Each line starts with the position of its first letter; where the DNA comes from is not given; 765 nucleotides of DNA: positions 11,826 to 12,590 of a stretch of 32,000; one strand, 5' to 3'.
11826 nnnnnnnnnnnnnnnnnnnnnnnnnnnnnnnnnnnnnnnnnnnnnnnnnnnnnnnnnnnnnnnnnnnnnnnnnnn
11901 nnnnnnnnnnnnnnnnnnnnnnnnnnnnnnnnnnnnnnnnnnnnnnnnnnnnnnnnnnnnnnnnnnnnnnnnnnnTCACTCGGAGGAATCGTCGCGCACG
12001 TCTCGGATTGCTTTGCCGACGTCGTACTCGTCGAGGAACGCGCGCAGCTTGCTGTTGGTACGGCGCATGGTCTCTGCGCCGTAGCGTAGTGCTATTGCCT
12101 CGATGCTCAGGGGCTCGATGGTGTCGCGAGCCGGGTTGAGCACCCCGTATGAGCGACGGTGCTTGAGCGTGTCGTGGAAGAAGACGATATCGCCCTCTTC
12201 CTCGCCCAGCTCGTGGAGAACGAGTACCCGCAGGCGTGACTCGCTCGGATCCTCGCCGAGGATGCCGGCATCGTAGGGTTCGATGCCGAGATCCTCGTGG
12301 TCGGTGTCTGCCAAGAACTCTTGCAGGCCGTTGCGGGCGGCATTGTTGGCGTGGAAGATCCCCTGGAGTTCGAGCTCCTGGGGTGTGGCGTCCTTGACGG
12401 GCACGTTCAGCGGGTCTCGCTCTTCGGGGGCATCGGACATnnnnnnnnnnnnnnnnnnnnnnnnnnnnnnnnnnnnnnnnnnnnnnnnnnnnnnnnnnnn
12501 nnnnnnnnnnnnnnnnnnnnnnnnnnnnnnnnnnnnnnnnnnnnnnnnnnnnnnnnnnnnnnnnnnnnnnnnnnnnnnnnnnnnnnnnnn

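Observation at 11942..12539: GC-rich, GC3-skewed single-gene island between topA and dprA (candidate horizontal acquisition from a high-GC donor)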

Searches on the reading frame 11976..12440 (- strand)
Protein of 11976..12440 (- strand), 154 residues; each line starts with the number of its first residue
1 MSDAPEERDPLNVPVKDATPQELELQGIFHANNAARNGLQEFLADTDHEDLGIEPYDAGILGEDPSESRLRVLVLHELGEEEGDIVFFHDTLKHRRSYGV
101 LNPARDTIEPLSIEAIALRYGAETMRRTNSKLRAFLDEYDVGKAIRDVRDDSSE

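Call 5: search_protein_families(library=pfam, proteins=[window:11976-12440:-], max_evalue=1)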
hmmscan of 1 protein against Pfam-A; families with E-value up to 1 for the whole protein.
window:11976-12440:- (154 aa): 0 families

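Call 6: search_protein_families(library=ncbifam, proteins=[window:11976-12440:-], max_evalue=1)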
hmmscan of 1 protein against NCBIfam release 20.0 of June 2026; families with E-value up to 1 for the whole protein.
window:11976-12440:- (154 aa): 0 families

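Call 8: search_protein_families(library=padloc, proteins=[window:11976-12440:-], max_evalue=1)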
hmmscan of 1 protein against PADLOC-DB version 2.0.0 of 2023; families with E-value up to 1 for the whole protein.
window:11976-12440:- (154 aa): 0 families

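Call 9: search_protein_families(library=phrogs, proteins=[window:11976-12440:-], max_evalue=1)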
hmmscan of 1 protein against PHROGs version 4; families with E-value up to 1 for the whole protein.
window:11976-12440:- (154 aa): 0 families

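Call 10: find_homologous_proteins(query=window:11976-12437:-, max_evalue=0.01)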
Query window:11976-12437:- (153 aa): 2 proteins with E <= 0.01 among 34 candidates.
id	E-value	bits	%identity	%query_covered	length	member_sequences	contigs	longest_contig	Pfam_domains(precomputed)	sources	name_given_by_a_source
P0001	1.3e-93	329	99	100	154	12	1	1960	-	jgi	-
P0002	1.3e-70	254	77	99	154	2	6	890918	-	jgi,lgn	jgi:hypothetical protein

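Call 12: find_encoding_contigs(protein=P0002, flank=8000, max_places=8)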
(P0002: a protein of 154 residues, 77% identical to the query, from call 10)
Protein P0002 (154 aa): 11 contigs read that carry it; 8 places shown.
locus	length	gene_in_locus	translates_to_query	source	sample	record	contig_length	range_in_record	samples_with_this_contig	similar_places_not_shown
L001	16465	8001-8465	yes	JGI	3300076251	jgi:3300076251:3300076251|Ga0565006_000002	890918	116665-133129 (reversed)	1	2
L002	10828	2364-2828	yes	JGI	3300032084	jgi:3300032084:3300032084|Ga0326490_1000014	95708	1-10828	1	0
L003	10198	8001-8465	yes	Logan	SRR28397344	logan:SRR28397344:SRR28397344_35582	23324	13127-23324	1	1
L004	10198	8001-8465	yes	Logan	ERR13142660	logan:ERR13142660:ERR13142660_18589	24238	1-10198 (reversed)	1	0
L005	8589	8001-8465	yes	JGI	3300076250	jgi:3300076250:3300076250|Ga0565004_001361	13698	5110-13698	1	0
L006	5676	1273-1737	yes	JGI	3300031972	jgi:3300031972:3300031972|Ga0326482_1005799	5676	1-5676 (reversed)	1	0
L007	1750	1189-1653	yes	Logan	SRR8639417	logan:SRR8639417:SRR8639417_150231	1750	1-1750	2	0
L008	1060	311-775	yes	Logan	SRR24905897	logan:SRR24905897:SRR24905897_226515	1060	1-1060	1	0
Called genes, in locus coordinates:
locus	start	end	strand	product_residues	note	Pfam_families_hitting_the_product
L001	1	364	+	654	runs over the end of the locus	PF00989:PAS, PF13426:PAS_9 (weak), PF00512:HisKA, PF02518:HATPase_c, PF13581:HATPase_c_2 (faint)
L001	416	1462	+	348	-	-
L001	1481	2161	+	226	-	PF01479:S4 (weak), PF00849:PseudoU_synth_2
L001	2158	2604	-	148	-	PF00692:dUTPase, PF22769:DCD (weak)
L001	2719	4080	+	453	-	PF00009:GTP_EFTU, PF00071:Ras (faint), PF00350:Dynamin_N (faint), PF01926:MMR_HSR1, PF02421:FeoB_N, PF01926:MMR_HSR1, PF02421:FeoB_N, PF14714:KH_dom-like, +4 more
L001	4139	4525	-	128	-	-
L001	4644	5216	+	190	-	PF01195:Pept_tRNA_hydro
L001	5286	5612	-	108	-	-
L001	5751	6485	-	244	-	-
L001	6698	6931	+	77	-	-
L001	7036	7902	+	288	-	PF02481:DNA_processg_A, PF18306:LDcluster4 (faint), PF17782:WHD_DprA (faint)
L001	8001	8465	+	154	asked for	-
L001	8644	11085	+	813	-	PF01751:Toprim, PF01131:Topoisom_bac, PF13368:Toprim_C_rpt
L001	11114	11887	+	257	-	-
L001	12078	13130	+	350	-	PF04545:Sigma70_r4, PF05066:HARE-HTH (faint)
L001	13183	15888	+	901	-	PF26449:DUF8128, PF02534:T4SS-DNA_transf (faint), PF10412:TrwB_AAD_bind (weak)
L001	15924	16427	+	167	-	-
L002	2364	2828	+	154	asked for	-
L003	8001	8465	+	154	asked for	-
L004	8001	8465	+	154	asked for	-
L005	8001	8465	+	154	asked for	-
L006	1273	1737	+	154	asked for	-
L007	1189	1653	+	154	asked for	-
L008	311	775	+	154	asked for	-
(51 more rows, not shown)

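Call 13: find_encoding_contigs(protein=P0001, flank=8000, max_places=6)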
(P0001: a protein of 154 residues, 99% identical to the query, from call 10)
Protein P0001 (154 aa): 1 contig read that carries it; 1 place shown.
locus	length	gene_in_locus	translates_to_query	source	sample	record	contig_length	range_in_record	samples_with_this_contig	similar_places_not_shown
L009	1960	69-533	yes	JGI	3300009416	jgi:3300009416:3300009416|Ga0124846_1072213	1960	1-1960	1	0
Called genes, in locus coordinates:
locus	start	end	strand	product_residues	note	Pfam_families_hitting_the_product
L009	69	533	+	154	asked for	-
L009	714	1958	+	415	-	?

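Call 17: find_related_loci(query=window:11976-12440:-, collection=viral_contigs, flank=5000)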
Query window:11976-12440:- (154 aa) in viral_contigs; peptide patterns used: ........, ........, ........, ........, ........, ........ (x = any residue, [..] = any of these).
8 stretches matched a pattern, but none encodes a relative of the query by tblastn (E <= 1e-3).

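Call 19: search_protein_representatives(protein=window:11976-12437:-)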
Query: 153 residues. Proteins with E-value up to 0.001 (for the whole library): 8; up to 1e-10: 1; up to 1e-30: 1. The best 8 are listed.
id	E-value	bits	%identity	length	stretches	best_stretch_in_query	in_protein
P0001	4.0e-94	328.6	99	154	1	1-153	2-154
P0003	3.3e-06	43.4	32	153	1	3-129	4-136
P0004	1.6e-05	41.2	35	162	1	7-126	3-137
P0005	1.7e-05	41.1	40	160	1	7-133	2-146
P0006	4.2e-05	39.8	30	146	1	7-132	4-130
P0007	7.4e-05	39.0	31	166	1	6-138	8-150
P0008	4.7e-04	36.4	36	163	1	1-103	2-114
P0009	6.0e-04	36.1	31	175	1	6-140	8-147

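Call 23: find_encoding_contigs(protein=P0005, flank=6000, max_places=4)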
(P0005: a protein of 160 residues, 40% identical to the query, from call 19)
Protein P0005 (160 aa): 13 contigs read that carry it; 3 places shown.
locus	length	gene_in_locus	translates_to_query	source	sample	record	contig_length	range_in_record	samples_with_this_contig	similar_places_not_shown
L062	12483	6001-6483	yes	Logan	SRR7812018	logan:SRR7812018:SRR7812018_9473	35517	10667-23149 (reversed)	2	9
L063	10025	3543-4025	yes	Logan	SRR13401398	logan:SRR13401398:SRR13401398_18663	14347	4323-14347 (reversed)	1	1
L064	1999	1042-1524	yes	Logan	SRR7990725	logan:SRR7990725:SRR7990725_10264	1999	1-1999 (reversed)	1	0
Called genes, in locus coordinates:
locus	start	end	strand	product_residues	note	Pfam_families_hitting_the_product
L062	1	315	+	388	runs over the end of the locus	-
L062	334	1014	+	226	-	PF01479:S4 (faint), PF00849:PseudoU_synth_2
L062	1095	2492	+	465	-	PF00009:GTP_EFTU, PF00071:Ras (faint), PF00350:Dynamin_N (faint), PF01926:MMR_HSR1, PF02421:FeoB_N, PF01926:MMR_HSR1, PF02421:FeoB_N, PF14714:KH_dom-like, +6 more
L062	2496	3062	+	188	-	PF01195:Pept_tRNA_hydro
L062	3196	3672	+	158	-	-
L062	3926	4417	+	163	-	-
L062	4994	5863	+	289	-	PF02481:DNA_processg_A, PF18306:LDcluster4 (weak)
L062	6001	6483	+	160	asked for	-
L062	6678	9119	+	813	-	PF01751:Toprim, PF01131:Topoisom_bac, PF13368:Toprim_C_rpt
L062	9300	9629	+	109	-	-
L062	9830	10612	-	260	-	-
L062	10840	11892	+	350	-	PF04545:Sigma70_r4, PF05066:HARE-HTH (faint)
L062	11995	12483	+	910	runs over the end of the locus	PF26449:DUF8128, PF02534:T4SS-DNA_transf (faint), PF10412:TrwB_AAD_bind (weak)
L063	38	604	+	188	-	PF01195:Pept_tRNA_hydro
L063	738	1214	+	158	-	-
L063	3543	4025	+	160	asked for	-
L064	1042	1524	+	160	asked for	-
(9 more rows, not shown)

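Call 24: find_encoding_contigs(protein=P0003, flank=4000, max_places=2)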
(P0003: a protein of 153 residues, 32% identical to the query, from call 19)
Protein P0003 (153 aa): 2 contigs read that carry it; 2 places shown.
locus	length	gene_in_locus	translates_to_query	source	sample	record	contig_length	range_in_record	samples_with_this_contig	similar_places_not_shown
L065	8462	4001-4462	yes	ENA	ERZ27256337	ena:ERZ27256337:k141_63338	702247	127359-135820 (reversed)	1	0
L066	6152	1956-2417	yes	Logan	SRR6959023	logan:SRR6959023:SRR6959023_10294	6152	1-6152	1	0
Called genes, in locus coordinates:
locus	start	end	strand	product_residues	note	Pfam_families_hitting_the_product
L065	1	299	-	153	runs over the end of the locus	-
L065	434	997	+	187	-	PF01195:Pept_tRNA_hydro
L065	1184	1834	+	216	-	-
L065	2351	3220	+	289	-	PF02481:DNA_processg_A, PF18306:LDcluster4 (weak), PF17782:WHD_DprA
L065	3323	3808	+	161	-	-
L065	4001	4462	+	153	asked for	-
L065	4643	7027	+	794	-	PF01751:Toprim, PF01131:Topoisom_bac, PF13368:Toprim_C_rpt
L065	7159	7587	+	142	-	-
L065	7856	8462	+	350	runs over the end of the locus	PF04545:Sigma70_r4, PF05066:HARE-HTH (faint)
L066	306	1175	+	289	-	PF02481:DNA_processg_A, PF18306:LDcluster4 (weak), PF17782:WHD_DprA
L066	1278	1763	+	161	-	-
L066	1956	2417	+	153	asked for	-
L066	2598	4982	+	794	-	PF01751:Toprim, PF01131:Topoisom_bac, PF13368:Toprim_C_rpt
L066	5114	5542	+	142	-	-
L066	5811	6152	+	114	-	?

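Call 25: find_encoding_contigs(protein=P0007, flank=4000, max_places=2)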
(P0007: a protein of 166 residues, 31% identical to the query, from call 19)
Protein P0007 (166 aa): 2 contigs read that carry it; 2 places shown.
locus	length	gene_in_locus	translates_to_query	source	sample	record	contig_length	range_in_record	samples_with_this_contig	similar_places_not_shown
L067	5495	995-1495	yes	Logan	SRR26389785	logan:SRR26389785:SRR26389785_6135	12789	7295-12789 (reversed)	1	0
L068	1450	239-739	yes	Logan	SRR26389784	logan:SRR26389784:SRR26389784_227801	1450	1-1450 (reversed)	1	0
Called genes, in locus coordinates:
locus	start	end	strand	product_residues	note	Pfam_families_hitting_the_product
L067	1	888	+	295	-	?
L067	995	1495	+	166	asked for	-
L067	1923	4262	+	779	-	PF01751:Toprim, PF01131:Topoisom_bac, PF13368:Toprim_C_rpt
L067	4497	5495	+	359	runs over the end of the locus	PF04545:Sigma70_r4, PF05066:HARE-HTH (faint)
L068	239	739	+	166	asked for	-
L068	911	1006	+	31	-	-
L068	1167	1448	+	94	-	?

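Call 26: find_encoding_contigs(protein=P0009, flank=4000, max_places=2)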
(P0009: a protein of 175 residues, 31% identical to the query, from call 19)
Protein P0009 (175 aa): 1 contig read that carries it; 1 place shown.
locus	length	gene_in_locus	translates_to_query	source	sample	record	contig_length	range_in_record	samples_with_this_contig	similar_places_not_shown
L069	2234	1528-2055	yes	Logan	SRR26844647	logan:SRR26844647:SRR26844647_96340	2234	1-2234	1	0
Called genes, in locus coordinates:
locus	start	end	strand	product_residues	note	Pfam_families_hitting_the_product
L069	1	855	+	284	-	?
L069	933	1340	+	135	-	-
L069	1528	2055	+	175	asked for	-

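Call 36: find_homologous_proteins(query=A1, max_evalue=0.01)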
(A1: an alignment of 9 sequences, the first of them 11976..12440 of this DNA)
Query A1 (9 sequences) (154 aa, profile of the alignment): 6 proteins with E <= 0.01 among 6839 candidates.
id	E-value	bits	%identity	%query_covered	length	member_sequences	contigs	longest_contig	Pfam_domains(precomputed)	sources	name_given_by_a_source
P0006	1.3e-49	186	29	81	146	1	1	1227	-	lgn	-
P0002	2.0e-49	186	77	99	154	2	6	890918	-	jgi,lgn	jgi:hypothetical protein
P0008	6.4e-49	184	56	28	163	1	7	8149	-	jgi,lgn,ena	-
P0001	3.2e-47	178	99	100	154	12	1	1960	-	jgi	-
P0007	2.3e-41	159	29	95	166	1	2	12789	-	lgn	-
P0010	2.8e-22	97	36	53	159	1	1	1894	-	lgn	-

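Call 41: predict_structure(alignment_id=A1)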
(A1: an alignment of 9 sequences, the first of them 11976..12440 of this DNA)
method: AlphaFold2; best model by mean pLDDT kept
length: 154 residues; sequences in the alignment: 9
mean_pLDDT: 87.5   pTM: 0.77
mean pLDDT of the five models: 87.5, 86.8, 86.4, 85.6, 85.3
residues with pLDDT >= 90: 89; 70-90: 52; 50-70: 12; < 50: 1
segments of 3 or more residues with pLDDT < 50: none
pLDDT, mean of each block of 10 residues (from residue 1): 68 93 93 94 80 83 86 90 91 93 91 95 94 89 81 66
secondary structure, 60 per line:
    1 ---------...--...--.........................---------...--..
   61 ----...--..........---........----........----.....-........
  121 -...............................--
elements in order: H20-44 E54-56 E70-79 E83-90 E95-102 E107-111 H113-120 H122-152

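Call 43: fold_search(model_id=the predicted structure, library=pdb)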
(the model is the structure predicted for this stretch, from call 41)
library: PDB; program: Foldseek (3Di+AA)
matches with E <= 10: 239; with E <= 0.001: 0
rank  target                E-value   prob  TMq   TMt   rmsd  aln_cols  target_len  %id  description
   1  4ei5_A                3.8e-01  0.06  0.17  0.11  15.3       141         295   13  Crystal Structure of XV19 TCR in complex with CD1d-sulfatide C24:1 (released 2012-07-25)
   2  4ei5_E                4.4e-01  0.06  0.18  0.12  15.2       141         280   15  Crystal Structure of XV19 TCR in complex with CD1d-sulfatide C24:1 (released 2012-07-25)
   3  2fkc_A                8.2e-01  0.08  0.20  0.15   8.8        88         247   12  Crystal Form I of Pre-Reactive Complex of Restriction Endonuclease HinP1I with Cognate DNA and Calcium Ion (released 2006-02-21)
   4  1zhn_A                8.7e-01  0.04  0.17  0.10  14.2       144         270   10  Crystal Structure of mouse CD1d bound to the self ligand phosphatidylcholine (released 2005-07-19)
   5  3tdg                  1.1e+00  0.20  0.27  0.19   6.9        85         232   18  Structural and functional characterization of Helicobacter pylori DsbG (released 2011-11-09)
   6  3ubx_A                1.2e+00  0.04  0.17  0.11  13.2       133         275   12  Crystal structure of the mouse CD1d-C20:2-aGalCer-L363 mAb Fab complex (released 2011-11-16)
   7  3ubx_D                1.2e+00  0.04  0.17  0.11  13.2       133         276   12  Crystal structure of the mouse CD1d-C20:2-aGalCer-L363 mAb Fab complex (released 2011-11-16)
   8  6rcc                  1.3e+00  0.08  0.12  0.17  10.3        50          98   16  Domain C P140 Mycoplasma genitalium (released 2020-11-04)
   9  9e5c_3a               1.3e+00  0.04  0.15  0.10  13.0        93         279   15  Cryo-EM structure of 96 nm repeat of microtubule doublet from T. brucei flagellum (released 2025-03-12)
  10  6rcd_F                1.3e+00  0.03  0.13  0.17   8.0        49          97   18  Octamer C-Domain P140 Mycoplasma genitalium. (released 2020-11-04)
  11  6l03_A                1.3e+00  0.07  0.17  0.10   6.6        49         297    8  structure of PTP-MEG2 and MUNC18-1-pY145 peptide complex (released 2020-09-30)
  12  9fvr_A                1.3e+00  0.04  0.15  0.16  17.1        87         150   17  Transcription repressor NrdR from E. coli, ATP/dATP-bound state, SeMet protein (released 2025-03-19)
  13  6rcd_G                1.5e+00  0.07  0.12  0.17  10.3        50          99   16  Octamer C-Domain P140 Mycoplasma genitalium. (released 2020-11-04)
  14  8oxj_A                1.6e+00  0.10  0.23  0.33   6.5        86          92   12  crystal structure of powdery mildews Blumeria graminis f. sp. hordei AVRA22 (released 2023-08-16)
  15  6rcd_C                1.7e+00  0.03  0.13  0.17   5.2        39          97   20  Octamer C-Domain P140 Mycoplasma genitalium. (released 2020-11-04)
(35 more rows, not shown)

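Call 46: find_encoding_contigs(protein=P0008, flank=4000, max_places=3)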
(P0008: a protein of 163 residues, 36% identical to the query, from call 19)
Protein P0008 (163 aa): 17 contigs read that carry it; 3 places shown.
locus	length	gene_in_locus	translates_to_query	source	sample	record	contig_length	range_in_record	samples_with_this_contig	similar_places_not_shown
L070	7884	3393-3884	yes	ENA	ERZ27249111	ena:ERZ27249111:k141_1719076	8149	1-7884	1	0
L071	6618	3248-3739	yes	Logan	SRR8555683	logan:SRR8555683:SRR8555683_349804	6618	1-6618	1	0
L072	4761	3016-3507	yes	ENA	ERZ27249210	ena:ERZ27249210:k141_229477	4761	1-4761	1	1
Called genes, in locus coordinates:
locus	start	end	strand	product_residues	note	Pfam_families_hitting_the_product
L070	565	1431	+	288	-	PF02481:DNA_processg_A, PF18306:LDcluster4 (weak), PF17782:WHD_DprA (weak)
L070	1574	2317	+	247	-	PF04973:NMN_transporter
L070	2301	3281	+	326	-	PF13521:AAA_28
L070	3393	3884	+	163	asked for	-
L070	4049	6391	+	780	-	PF01751:Toprim, PF01131:Topoisom_bac, PF13368:Toprim_C_rpt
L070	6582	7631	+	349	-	PF04545:Sigma70_r4, PF05066:HARE-HTH (faint)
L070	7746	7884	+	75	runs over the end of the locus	-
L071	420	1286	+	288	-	PF02481:DNA_processg_A, PF18306:LDcluster4 (weak), PF17782:WHD_DprA (weak)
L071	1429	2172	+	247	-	PF04973:NMN_transporter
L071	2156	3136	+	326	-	PF13521:AAA_28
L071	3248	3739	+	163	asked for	-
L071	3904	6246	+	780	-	PF01751:Toprim, PF01131:Topoisom_bac, PF13368:Toprim_C_rpt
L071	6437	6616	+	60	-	?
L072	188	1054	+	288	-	PF02481:DNA_processg_A, PF18306:LDcluster4 (weak), PF17782:WHD_DprA (weak)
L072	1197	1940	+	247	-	PF04973:NMN_transporter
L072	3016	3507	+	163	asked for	-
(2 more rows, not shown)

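Call 47: find_encoding_contigs(protein=P0004, flank=4000, max_places=3)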
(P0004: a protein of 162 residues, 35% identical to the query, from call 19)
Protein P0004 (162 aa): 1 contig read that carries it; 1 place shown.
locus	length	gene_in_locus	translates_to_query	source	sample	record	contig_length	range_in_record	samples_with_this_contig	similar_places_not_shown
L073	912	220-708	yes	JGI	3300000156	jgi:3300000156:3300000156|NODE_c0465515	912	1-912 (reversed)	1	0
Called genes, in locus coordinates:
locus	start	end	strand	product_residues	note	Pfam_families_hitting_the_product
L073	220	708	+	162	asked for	-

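Call 49: fold_search(model_id=the predicted structure, library=viral)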
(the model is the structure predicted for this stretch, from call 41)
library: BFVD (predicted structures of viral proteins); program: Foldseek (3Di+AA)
matches with E <= 10: 674; with E <= 0.001: 0
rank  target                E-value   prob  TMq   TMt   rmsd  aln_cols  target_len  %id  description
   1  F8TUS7                1.7e-01  0.12  0.19  0.06  16.2       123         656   11  (no name in the UniProt tables at hand)
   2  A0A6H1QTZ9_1          2.3e-01  0.28  0.23  0.06   8.0        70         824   16  Uncharacterized protein [Ostreococcus mediterraneus virus 2]
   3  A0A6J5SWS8            2.8e-01  0.20  0.22  0.31  15.8       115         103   16  DUF1653 domain-containing protein [uncultured Caudovirales phage]
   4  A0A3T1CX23            3.2e-01  0.12  0.21  0.17  14.2       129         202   12  Uncharacterized protein [Acanthamoeba castellanii medusavirus J1]
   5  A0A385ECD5            3.4e-01  0.23  0.20  0.25  11.0        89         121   17  Uncharacterized protein [Caulobacter phage CcrBL9]
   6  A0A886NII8            3.4e-01  0.20  0.19  0.19  10.9        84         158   18  (no name in the UniProt tables at hand)
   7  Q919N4                3.4e-01  0.08  0.16  0.05  12.4       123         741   13  CUN035 putative p91 capsid virion protein, similar to AcMNPV ORF83 [Culex nigripalpus nucleopolyhedrovirus (isolate Florida/1997)]
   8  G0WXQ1                3.8e-01  0.33  0.20  0.06   5.4        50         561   14  Glycoprotein [Socyvirus heteroderae]
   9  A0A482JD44            3.8e-01  0.04  0.13  0.09  15.2       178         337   10  (no name in the UniProt tables at hand)
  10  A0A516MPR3            4.9e-01  0.10  0.22  0.23  11.2       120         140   16  (no name in the UniProt tables at hand)
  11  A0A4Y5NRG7            5.2e-01  0.10  0.21  0.27  12.4        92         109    8  (no name in the UniProt tables at hand)
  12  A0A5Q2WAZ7            5.2e-01  0.08  0.17  0.16  17.6       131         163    9  (no name in the UniProt tables at hand)
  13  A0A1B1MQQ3            5.2e-01  0.08  0.18  0.22   9.3        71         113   17  Uncharacterized protein [Lymantria dispar multicapsid nuclear polyhedrosis virus]
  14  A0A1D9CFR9            5.6e-01  0.06  0.17  0.22  11.8       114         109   14  (no name in the UniProt tables at hand)
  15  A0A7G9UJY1            5.6e-01  0.05  0.17  0.11  12.4       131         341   14  Soluble interferon alpha/beta receptor OPG204 [Lumpy skin disease virus]
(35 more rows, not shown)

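Call 62: search_dna_similar(query=window:11976-12440:-, collection=phages, mode=protein, max_evalue=1)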
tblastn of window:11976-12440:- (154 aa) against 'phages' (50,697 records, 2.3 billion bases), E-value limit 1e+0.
No match.

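Call 63: search_dna_similar(query=window:11976-12440:-, collection=plasmids, mode=protein, max_evalue=1)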
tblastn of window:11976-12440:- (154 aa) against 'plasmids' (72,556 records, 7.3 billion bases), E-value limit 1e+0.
No match.

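Call 64: search_solved_structures(query=A1, max_evalue=10)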
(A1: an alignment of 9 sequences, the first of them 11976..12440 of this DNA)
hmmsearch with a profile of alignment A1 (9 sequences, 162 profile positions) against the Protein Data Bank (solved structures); distinct sequences matched with E-value up to 10: 0.
